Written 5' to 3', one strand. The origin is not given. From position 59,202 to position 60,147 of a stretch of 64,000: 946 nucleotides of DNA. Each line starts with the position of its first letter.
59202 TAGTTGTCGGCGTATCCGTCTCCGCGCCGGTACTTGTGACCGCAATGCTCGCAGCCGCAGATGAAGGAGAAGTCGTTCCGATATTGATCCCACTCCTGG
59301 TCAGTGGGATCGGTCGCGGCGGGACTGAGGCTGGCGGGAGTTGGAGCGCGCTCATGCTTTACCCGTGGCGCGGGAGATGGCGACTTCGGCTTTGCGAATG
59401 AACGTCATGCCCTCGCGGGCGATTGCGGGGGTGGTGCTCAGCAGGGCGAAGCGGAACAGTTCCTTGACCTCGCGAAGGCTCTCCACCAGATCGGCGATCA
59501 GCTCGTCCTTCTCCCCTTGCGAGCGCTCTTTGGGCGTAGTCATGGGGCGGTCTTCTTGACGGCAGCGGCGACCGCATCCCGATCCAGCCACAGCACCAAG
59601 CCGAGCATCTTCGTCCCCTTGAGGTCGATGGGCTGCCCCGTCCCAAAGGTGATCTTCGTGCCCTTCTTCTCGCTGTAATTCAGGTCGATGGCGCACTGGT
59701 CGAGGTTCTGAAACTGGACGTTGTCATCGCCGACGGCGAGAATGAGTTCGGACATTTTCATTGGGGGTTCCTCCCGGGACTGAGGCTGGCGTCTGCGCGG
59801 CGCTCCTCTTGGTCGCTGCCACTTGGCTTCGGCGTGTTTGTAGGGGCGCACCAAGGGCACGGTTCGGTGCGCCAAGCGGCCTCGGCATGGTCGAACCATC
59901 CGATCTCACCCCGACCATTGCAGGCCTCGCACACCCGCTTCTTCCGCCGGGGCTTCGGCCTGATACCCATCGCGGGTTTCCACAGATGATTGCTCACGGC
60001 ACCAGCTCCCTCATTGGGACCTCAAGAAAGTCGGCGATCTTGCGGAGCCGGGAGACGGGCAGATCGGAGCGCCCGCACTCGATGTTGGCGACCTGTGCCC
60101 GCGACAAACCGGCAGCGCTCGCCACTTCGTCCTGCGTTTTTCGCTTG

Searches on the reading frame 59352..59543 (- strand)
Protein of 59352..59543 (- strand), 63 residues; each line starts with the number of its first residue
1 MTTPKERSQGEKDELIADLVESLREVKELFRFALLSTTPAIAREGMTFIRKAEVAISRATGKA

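Call 17: search_protein_families(library=pfam, max_evalue=0.01, proteins=[window:59352-59543:-])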
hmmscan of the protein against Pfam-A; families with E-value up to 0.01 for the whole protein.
window:59352-59543:- (63 aa): 0 families

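Call 18: search_protein_families(library=phrogs, max_evalue=0.01, proteins=[window:59352-59543:-])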
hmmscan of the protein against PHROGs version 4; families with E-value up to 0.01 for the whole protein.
window:59352-59543:- (63 aa): 0 families

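Call 23: find_homologous_proteins(query=window:59352-59543:-, max_evalue=10)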
Query window:59352-59543:- (63 aa): 1 proteins with E <= 10 among 1 candidates.
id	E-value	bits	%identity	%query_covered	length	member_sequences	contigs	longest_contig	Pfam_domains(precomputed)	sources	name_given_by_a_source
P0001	9.1e-31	121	100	100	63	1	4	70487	-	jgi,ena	-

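Call 24: find_encoding_contigs(protein=P0001, flank=10000, max_places=10)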
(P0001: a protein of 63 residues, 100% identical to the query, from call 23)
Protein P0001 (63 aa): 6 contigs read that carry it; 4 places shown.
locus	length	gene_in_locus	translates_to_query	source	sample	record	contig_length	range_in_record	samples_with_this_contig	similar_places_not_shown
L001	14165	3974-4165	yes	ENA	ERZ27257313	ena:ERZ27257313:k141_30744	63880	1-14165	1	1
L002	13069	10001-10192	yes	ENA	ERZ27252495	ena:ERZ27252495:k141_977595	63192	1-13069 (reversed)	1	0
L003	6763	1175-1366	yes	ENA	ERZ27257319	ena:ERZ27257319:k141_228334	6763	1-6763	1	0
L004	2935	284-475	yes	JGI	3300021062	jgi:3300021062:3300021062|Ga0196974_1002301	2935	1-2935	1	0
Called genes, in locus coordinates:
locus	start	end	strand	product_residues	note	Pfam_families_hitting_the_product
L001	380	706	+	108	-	-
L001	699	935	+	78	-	-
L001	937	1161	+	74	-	-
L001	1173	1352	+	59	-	-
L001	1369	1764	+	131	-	-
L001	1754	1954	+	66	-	-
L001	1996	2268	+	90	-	-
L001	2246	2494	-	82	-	-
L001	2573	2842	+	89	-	-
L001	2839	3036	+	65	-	-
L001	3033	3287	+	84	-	-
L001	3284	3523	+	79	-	PF13560:HTH_31, PF12844:HTH_19, PF01381:HTH_3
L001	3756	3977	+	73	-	-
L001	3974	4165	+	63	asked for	-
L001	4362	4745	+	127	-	-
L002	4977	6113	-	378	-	PF13356:Arm-DNA-bind_3, PF22022:Phage_int_M, PF00589:Phage_integrase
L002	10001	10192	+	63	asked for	-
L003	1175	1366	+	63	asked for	-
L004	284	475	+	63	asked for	-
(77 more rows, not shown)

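Call 44: search_dna_similar(query=window:59352-59543:-, collection=phages, mode=protein, max_evalue=10)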
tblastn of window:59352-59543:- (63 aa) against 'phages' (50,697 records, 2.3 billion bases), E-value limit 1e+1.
Records with a match: 11; places in all: 11; records where one place covers at least 80% of the query: 0.
Best place of each record, by identity: <60% 11.
By first word of the organism name: Mycobacterium 11.
By host as written in the record: Mycobacterium smegmatis mc2 155 5; Mycobacterium smegmatis mc#155 3; - 2; Mycolicibacterium smegmatis 1.
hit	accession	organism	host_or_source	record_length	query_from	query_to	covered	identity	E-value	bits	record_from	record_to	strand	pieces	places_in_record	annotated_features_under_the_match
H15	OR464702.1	Mycobacterium phage harman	Mycolicibacterium smegmatis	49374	9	57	78%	43.1%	9e-1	32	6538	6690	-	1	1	hypothetical protein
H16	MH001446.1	Mycobacterium phage Megabear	Mycobacterium smegmatis mc2 155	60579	9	57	78%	43.1%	9e-1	32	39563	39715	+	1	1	42: hypothetical protein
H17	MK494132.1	Mycobacterium phage Cepens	Mycobacterium smegmatis mc#155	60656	9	57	78%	43.1%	9e-1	32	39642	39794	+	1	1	42: hypothetical protein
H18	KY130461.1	Mycobacterium phage Taptic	Mycobacterium smegmatis mc2 155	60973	9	57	78%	43.1%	9e-1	32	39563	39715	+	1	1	hypothetical protein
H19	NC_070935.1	Mycobacterium phage Taptic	Mycobacterium smegmatis mc2 155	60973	9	57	78%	43.1%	9e-1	32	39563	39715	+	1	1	hypothetical protein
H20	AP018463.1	Mycobacterium phage PR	-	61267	9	57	78%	43.1%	9e-1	32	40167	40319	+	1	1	hypothetical protein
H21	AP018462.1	Mycobacterium phage D12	-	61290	9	57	78%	43.1%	9e-1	32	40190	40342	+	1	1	hypothetical protein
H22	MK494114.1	Mycobacterium phage Argie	Mycobacterium smegmatis mc#155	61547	9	57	78%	43.1%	9e-1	32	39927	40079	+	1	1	43: hypothetical protein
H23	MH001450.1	Mycobacterium phage Jeon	Mycobacterium smegmatis mc2 155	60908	10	57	76%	44.0%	3e-1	34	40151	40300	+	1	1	42: hypothetical protein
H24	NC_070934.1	Mycobacterium phage Jeon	Mycobacterium smegmatis mc2 155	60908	10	57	76%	44.0%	3e-1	34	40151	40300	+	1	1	42: hypothetical protein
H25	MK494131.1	Mycobacterium phage GodPhather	Mycobacterium smegmatis mc#155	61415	10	57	76%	44.0%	3e-1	34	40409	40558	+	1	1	43: hypothetical protein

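Call 77: predict_structure(protein=window:59352-59543:-)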
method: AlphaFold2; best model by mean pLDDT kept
length: 63 residues; sequences in the alignment: 1
mean_pLDDT: 88.0   pTM: 0.66
mean pLDDT of the five models: 88.0, 87.2, 86.9, 85.4, 77.2
residues with pLDDT >= 90: 37; 70-90: 21; 50-70: 5; < 50: 0
segments of 3 or more residues with pLDDT < 50: none
pLDDT, mean of each block of 10 residues (from residue 1): 75 92 95 86 94 93 68
secondary structure, 60 per line:
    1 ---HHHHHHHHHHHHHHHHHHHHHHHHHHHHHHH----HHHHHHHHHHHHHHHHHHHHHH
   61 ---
elements in order: H4-34 H39-60

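Call 80: fold_search(model_id=the predicted structure, library=pdb)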
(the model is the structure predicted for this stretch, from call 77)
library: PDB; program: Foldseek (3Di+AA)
matches with E <= 10: 58; with E <= 0.001: 0
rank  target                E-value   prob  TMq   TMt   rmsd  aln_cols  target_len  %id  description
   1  6dma_H                5.5e-01  0.51  0.44  0.44   4.8        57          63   21  DHD15_closed (released 2018-12-19)
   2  6o35_D                1.9e+00  0.21  0.45  0.31   5.0        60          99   23  Crystal structure of a de novo designed octameric helical-bundle protein (released 2020-03-18)
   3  6dma_D                2.2e+00  0.20  0.42  0.39   5.2        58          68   19  DHD15_closed (released 2018-12-19)
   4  6dma_E                2.2e+00  0.16  0.37  0.33   4.9        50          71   28  DHD15_closed (released 2018-12-19)
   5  3fd9_B                2.8e+00  0.75  0.63  0.17   0.9        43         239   19  Crystal Structure of the transcriptional anti-activator ExsD from Pseudomonas aeruginosa (released 2009-06-23)
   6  6dma_F                3.0e+00  0.15  0.42  0.38   5.0        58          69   21  DHD15_closed (released 2018-12-19)
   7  9mty_A                3.7e+00  0.38  0.56  0.14   2.0        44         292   18  Structure of TIGR-TasR in complex with tigRNA and target DNA after DNA cleavage (released 2025-03-05)
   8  9oox_E                4.0e+00  0.15  0.52  0.41   4.7        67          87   15  Cryo-EM Structure of the Escherichia phage HK446 Rip1 in complex with the Enterobacteria phage T6 small terminase (released 2026-02-04)
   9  2v6y_A                4.3e+00  0.33  0.61  0.52   4.9        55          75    9  Structure of the MIT domain from a S. solfataricus Vps4-like ATPase (released 2007-10-16)
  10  3n27_A                4.3e+00  0.18  0.55  0.49   3.3        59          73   17  Molecular Basis of the Inhibition of Henipa Viruses (released 2011-06-29)
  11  3txs_B                4.3e+00  0.10  0.43  0.34   5.1        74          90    9  Crystal Structure of phage 44RR small terminase gp16 (released 2011-12-28)
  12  9e78_0Y               4.6e+00  0.09  0.33  0.12   5.7        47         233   26  48-nm repeat of the Leishmania tarentolae doublet microtubule (released 2025-03-12)
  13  8tep_Y                4.9e+00  0.12  0.40  0.11   4.4        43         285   12  Human cytomegalovirus portal vertex, virion configuration 1 (VC1) (released 2024-03-06)
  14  7d3u_F                5.2e+00  0.44  0.68  0.51   2.0        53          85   13  Structure of Mrp complex from Dietzia sp. DQ12-45-1b (released 2020-12-09)
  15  7ls1_b2               5.6e+00  0.38  0.67  0.37   1.7        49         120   14  80S ribosome from mouse bound to eEF2 (Class II) (released 2021-11-03)
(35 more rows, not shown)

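Call 86: search_protein_representatives(alignment_id=A2)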
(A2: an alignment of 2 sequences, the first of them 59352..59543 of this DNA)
Query: 2 sequences, 64 profile positions. Proteins with E-value up to 0.001 (for the whole library): 18; up to 1e-10: 2; up to 1e-30: 1. The best 18 are listed.
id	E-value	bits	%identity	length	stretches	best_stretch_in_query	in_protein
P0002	3.4e-34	133.1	-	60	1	1-64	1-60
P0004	6.5e-11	58.5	-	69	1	17-63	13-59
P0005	2.3e-08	50.3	-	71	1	18-62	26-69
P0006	2.5e-08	50.2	-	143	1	15-60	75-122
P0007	1.0e-07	48.3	-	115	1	18-63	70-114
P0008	1.5e-07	47.8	-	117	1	11-57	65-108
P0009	1.5e-07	47.7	-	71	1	18-58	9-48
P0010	2.7e-07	46.9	-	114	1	18-60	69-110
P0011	6.2e-07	45.8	-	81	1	19-64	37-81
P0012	6.4e-07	45.7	-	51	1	17-58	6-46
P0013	9.1e-07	45.2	-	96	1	19-63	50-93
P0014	1.0e-06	45.1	-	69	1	18-60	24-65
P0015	9.3e-06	42.0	-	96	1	13-59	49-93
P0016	4.1e-05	39.9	-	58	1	21-56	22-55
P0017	1.1e-04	38.6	-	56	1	19-57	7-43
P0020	9.0e-04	35.6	-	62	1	23-56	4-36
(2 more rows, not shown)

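Call 92: find_encoding_contigs(protein=P0005, flank=3000, max_places=4)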
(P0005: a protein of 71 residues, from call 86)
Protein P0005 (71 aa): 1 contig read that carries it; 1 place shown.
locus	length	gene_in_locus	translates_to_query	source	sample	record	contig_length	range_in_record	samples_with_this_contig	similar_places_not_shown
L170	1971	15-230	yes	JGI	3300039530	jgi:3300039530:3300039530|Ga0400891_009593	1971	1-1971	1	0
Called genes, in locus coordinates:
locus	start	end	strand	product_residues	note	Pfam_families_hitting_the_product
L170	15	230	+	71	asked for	PF27050:Phage_P22_Y8K6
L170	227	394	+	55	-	-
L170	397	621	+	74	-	-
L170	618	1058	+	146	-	-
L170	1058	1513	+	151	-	-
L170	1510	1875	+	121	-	-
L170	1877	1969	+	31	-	?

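Call 93: find_encoding_contigs(protein=P0016, flank=3000, max_places=4)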
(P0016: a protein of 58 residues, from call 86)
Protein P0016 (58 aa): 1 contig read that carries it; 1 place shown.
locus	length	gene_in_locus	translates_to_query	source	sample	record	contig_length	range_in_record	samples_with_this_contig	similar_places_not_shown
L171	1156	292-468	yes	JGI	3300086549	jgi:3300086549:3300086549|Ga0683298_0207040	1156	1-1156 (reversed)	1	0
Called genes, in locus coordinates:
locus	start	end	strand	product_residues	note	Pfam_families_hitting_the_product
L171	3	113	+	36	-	?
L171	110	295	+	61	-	-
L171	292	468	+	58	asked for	-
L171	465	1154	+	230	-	?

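Call 96: find_encoding_contigs(protein=P0004, flank=4000, max_places=4)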
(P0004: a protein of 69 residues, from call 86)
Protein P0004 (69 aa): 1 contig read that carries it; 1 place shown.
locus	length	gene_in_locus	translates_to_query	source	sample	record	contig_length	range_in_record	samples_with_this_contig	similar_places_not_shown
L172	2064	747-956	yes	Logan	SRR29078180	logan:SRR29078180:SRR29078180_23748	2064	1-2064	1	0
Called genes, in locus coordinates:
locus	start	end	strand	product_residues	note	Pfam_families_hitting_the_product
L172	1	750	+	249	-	?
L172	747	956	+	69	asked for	-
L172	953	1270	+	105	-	-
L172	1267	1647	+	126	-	-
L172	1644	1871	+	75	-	-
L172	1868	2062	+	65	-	?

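Call 97: find_encoding_contigs(protein=P0017, flank=4000, max_places=4)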
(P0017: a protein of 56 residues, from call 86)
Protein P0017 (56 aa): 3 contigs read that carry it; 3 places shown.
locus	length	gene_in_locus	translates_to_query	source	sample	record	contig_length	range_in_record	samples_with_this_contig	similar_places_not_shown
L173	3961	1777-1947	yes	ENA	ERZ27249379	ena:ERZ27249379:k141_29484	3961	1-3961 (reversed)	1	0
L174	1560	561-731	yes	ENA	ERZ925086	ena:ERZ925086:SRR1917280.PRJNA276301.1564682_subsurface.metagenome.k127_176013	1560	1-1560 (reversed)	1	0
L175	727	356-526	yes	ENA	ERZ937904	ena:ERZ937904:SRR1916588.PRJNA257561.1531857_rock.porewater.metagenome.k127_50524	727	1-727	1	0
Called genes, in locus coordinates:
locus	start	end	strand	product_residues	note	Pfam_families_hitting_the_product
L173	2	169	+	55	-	?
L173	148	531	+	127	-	-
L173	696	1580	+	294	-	-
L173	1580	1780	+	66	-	-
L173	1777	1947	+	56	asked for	-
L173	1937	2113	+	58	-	-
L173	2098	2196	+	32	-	-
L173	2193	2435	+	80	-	-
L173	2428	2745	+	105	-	-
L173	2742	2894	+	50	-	-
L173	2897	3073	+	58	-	-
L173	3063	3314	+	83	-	PF06806:DUF1233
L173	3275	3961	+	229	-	?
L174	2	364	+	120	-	?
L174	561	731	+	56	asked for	-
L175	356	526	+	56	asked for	-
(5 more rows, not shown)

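Call 98: find_encoding_contigs(protein=P0020, flank=4000, max_places=4)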
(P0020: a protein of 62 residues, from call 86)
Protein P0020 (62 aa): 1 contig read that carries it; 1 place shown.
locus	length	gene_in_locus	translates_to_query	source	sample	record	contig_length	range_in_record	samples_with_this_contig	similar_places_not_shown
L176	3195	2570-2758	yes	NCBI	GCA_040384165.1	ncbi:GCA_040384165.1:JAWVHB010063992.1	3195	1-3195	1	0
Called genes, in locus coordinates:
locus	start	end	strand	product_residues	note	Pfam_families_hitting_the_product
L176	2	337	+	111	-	?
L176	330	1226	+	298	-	-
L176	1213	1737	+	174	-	-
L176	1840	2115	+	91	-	-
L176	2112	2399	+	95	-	-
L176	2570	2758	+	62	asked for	-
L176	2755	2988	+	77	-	-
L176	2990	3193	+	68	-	?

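Call 102: search_protein_families(library=pfam, max_evalue=10, proteins=[window:59352-59543:-, P0005, P0004, P0006, P0013, P0010, P0016, P0020])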
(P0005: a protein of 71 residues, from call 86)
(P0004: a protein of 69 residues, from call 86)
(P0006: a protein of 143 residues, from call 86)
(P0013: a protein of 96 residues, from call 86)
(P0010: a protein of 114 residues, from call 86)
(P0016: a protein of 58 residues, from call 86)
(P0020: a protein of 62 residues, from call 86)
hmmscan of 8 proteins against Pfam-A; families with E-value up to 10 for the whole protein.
window:59352-59543:- (63 aa): 0 families

P0005 (71 aa): 0 families

P0004 (69 aa): 0 families

P0006 (143 aa): 0 families

P0013 (96 aa): 2 families
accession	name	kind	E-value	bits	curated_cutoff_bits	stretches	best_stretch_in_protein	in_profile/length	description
PF01973.23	MptE-like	-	0.02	15.1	34.6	1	37-74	23-65/171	6-hydroxymethylpterin diphosphokinase MptE-like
PF02749.22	QRPTase_N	-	0.13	13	27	1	37-93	12-63/82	Quinolinate phosphoribosyl transferase, N-terminal domain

P0010 (114 aa): 1 family
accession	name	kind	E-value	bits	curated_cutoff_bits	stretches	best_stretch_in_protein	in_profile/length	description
PF00637.26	Clathrin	-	0.11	12.7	29.6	1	51-103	73-122/143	Region in Clathrin and VPS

P0016 (58 aa): 0 families

P0020 (62 aa): 1 family
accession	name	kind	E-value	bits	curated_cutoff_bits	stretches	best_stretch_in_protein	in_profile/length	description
PF14354.12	Lar_restr_allev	-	0.55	11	28.6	1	29-44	5-20/58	Restriction alleviation protein Lar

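Call 103: search_protein_families(library=phrogs, max_evalue=0.1, proteins=[P0005, P0004, P0006, P0013, P0010, P0016, P0017, P0020, P0007])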
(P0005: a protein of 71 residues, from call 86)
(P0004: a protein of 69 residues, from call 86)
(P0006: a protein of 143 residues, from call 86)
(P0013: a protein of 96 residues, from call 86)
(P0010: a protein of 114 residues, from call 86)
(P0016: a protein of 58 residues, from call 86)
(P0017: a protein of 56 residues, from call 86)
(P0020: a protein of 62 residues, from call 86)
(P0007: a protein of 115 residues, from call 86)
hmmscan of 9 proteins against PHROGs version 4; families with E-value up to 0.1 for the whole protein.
P0005 (71 aa): 1 family
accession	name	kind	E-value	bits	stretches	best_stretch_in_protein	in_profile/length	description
phrog_1273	-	unknown function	1e-09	39.7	1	12-71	46-101/103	-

P0004 (69 aa): 1 family
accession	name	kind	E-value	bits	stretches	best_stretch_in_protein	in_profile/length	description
phrog_1273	-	unknown function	0.00039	21.8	1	12-60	57-101/103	-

P0006 (143 aa): 1 family
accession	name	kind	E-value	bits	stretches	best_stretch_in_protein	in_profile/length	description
phrog_1273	-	unknown function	1.7e-15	58.3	1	23-123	6-98/103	-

P0013 (96 aa): 1 family
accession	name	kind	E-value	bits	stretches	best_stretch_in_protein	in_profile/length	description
phrog_1273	-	unknown function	1.3e-09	39.4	1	1-94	5-101/103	-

P0010 (114 aa): 1 family
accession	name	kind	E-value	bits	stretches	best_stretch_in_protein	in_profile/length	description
phrog_1273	-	unknown function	6.5e-13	50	1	11-112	6-99/103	-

P0016 (58 aa): 0 families

P0017 (56 aa): 1 family
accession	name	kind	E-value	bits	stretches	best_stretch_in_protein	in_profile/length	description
phrog_28476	-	unknown function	0.095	14.2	1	15-43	6-34/92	-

P0020 (62 aa): 0 families

P0007 (115 aa): 1 family
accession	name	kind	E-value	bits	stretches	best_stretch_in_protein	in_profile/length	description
phrog_1273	-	unknown function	3.2e-05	25.2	1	23-115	9-101/103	-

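Call 107: search_solved_structures(query=P0006, max_evalue=1)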
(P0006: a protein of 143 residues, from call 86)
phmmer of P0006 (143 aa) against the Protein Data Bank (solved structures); distinct sequences matched with E-value up to 1: 0.

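Call 108: search_protein_families(library=padloc, max_evalue=0.001, proteins=[window:59352-59543:-])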
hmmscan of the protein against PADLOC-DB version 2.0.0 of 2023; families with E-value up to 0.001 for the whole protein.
window:59352-59543:- (63 aa): 0 families

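Call 109: search_protein_families(library=phrogs, max_evalue=10, proteins=[window:59352-59543:-, P0012, P0009, P0011])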
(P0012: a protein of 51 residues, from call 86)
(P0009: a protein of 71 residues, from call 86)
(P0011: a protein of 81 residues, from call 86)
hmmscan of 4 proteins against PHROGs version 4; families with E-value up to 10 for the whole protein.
window:59352-59543:- (63 aa): 0 families

P0012 (51 aa): 0 families

P0009 (71 aa): 1 family
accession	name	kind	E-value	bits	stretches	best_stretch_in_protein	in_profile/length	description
phrog_17509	-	unknown function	0.44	10.9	1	26-67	215-256/281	-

P0011 (81 aa): 0 families

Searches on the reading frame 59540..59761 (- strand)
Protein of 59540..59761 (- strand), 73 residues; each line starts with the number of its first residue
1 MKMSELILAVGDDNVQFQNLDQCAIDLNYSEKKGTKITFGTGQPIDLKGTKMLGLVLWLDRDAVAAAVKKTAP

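Call 17: search_protein_families(library=pfam, max_evalue=0.01, proteins=[window:59540-59761:-])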
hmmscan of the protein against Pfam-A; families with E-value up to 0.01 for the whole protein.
window:59540-59761:- (73 aa): 0 families

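Call 18: search_protein_families(library=phrogs, max_evalue=0.01, proteins=[window:59540-59761:-])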
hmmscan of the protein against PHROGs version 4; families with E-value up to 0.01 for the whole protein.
window:59540-59761:- (73 aa): 1 family
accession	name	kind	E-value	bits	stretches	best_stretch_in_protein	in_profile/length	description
phrog_6851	-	unknown function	6.9e-16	59.5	1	1-71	1-74/77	-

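Call 30: find_related_loci(query=window:59540-59761:-, collection=viral_contigs, flank=3000)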
Query window:59540-59761:- (73 aa) in viral_contigs; peptide patterns used: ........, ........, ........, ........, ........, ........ (x = any residue, [..] = any of these).
120 stretches matched a pattern; 20 encode a relative of the query (tblastn E <= 1e-3); 20 distinct loci.
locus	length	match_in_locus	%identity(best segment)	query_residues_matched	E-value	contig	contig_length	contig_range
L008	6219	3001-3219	75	1-73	6e-35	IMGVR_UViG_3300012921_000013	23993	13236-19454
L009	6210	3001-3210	71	1-70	1e-31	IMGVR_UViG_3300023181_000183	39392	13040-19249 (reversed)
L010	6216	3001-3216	72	1-72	5e-31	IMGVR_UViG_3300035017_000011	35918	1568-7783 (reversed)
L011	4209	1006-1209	72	1-68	2e-28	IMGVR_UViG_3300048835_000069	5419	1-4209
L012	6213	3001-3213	68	1-70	4e-28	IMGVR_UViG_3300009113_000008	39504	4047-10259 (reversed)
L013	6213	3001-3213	63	1-71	7e-27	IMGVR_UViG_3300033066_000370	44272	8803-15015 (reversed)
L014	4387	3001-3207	67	1-70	1e-25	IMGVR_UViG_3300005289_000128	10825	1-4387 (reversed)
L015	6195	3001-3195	62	1-64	7e-24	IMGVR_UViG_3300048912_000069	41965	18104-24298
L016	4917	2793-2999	61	1-68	9e-24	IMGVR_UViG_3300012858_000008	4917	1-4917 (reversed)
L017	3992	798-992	60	1-64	1e-22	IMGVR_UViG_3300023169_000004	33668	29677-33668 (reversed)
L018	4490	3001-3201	63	1-68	2e-22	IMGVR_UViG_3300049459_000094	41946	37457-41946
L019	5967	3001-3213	52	1-71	3e-22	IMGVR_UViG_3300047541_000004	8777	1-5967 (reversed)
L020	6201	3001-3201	60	1-68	5e-22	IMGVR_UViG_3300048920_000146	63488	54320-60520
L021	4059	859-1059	57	1-68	2e-20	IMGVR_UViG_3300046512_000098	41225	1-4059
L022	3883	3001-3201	54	1-68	3e-20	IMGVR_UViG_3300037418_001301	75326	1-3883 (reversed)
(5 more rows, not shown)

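Call 102: search_protein_families(library=pfam, max_evalue=10, proteins=[L015:2702-2998:+])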
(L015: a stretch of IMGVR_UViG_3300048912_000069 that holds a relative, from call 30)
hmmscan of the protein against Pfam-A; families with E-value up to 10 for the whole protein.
L015:2702-2998:+ (98 aa): 0 families

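Call 103: search_protein_families(library=phrogs, max_evalue=0.1, proteins=[L015:2702-2998:+])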
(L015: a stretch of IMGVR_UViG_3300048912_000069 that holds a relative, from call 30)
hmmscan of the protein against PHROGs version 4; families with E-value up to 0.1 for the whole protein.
L015:2702-2998:+ (98 aa): 1 family
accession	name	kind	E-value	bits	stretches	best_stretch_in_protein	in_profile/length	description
phrog_1273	-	unknown function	1.9e-13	51.7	1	1-97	4-100/103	-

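Call 106: search_solved_structures(query=window:59540-59761:-, max_evalue=1)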
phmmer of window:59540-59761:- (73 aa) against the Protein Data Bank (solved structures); distinct sequences matched with E-value up to 1: 0.

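Call 108: search_protein_families(library=padloc, max_evalue=0.001, proteins=[window:59540-59761:-])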
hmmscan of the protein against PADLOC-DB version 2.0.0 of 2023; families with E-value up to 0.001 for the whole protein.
window:59540-59761:- (73 aa): 0 families

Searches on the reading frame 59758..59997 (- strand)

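Call 17: search_protein_families(library=pfam, max_evalue=0.01, proteins=[window:59758-59997:-])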
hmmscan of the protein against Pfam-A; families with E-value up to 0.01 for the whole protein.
window:59758-59997:- (79 aa): 0 families

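Call 18: search_protein_families(library=phrogs, max_evalue=0.01, proteins=[window:59758-59997:-])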
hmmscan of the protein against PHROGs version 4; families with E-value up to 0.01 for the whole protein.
window:59758-59997:- (79 aa): 1 family
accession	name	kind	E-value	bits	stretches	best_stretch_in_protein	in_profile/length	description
phrog_33780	-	unknown function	0.0088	17.5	0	21-53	39-68/71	-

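Call 108: search_protein_families(library=padloc, max_evalue=0.001, proteins=[window:59758-59997:-])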
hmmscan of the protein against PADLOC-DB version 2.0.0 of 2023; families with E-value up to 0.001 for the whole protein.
window:59758-59997:- (79 aa): 0 families
